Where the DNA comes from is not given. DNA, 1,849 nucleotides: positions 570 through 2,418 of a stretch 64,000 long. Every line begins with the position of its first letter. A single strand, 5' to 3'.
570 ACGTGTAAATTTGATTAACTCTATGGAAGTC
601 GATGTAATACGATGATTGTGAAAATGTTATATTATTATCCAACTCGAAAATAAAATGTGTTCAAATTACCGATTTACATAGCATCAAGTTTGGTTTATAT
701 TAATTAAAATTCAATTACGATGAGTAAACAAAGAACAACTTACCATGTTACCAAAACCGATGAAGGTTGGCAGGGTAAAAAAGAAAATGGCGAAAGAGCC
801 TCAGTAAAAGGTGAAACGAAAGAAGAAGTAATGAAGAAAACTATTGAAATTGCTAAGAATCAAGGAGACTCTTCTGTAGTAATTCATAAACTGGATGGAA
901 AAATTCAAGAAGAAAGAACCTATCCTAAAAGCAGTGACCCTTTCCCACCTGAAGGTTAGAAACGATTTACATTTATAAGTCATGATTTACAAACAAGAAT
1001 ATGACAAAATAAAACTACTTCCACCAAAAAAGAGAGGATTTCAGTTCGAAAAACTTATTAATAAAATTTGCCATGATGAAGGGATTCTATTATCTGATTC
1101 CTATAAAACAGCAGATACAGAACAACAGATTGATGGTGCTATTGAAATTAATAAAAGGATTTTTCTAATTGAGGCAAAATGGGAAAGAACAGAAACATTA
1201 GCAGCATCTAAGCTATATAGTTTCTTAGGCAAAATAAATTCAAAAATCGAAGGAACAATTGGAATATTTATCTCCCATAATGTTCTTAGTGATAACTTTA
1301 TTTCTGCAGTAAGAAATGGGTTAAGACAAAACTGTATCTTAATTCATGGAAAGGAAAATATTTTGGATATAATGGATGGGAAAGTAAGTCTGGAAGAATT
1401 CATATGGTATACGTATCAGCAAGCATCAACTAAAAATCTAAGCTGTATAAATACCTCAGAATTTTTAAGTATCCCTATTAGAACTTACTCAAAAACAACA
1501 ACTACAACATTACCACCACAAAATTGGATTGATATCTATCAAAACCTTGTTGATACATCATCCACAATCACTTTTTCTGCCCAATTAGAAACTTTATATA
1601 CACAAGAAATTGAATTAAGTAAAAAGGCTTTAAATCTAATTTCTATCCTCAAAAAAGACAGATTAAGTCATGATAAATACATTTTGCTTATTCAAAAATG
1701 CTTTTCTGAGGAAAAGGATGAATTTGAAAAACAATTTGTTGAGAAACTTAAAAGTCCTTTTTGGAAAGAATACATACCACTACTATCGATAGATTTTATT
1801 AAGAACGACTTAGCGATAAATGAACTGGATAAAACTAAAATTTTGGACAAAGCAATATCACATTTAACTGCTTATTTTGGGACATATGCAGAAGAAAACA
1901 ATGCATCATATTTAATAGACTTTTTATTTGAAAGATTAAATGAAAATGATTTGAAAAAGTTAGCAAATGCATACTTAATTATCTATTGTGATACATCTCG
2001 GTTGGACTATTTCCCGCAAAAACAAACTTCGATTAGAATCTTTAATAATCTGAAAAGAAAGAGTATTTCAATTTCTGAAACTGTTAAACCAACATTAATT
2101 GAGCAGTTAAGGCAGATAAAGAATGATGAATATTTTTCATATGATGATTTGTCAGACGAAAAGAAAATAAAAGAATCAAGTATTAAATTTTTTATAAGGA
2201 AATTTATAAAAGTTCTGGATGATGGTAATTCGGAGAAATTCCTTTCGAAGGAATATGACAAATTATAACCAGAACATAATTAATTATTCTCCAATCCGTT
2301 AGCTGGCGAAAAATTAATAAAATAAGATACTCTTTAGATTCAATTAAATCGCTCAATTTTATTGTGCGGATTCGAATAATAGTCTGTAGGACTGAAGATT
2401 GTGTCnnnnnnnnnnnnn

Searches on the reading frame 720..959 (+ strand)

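Call 3: search_protein_families(library=pfam, proteins=[window:720-959:+], max_evalue=0.1)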
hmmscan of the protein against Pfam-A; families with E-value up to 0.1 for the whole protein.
window:720-959:+ (79 aa): 1 family
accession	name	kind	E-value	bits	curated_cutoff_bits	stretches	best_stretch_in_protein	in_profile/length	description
PF09954.14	DUF2188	-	5e-19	68.6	22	1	8-68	1-62/62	Uncharacterized protein conserved in bacteria (DUF2188)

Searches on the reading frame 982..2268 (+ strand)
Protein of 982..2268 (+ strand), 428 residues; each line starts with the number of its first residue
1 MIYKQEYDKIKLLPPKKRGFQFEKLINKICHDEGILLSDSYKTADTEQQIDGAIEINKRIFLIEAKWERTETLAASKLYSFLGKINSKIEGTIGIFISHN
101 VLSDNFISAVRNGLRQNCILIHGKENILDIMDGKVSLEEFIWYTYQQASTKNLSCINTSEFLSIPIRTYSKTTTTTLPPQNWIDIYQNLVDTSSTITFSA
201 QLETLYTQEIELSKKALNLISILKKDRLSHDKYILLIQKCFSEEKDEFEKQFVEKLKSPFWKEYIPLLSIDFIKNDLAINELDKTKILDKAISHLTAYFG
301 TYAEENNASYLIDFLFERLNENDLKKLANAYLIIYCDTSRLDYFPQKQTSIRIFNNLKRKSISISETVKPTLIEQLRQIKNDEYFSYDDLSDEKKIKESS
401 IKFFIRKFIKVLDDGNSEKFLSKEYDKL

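Call 3: search_protein_families(library=pfam, proteins=[window:982-2268:+], max_evalue=0.1)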
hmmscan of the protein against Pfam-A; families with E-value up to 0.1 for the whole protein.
window:982-2268:+ (428 aa): 1 family
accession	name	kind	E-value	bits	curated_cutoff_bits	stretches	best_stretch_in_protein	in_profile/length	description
PF04471.18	Mrr_cat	-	0.0039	17.7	21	1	19-124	6-109/115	Restriction endonuclease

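Call 4: search_protein_families(library=padloc, proteins=[window:982-2268:+], max_evalue=0.1)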
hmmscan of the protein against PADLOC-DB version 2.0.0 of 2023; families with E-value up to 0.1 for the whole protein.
window:982-2268:+ (428 aa): 0 families

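Call 7: search_protein_families(library=ncbifam, proteins=[window:982-2268:+], max_evalue=0.1)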
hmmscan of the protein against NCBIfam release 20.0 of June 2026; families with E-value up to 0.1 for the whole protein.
window:982-2268:+ (428 aa): 0 families
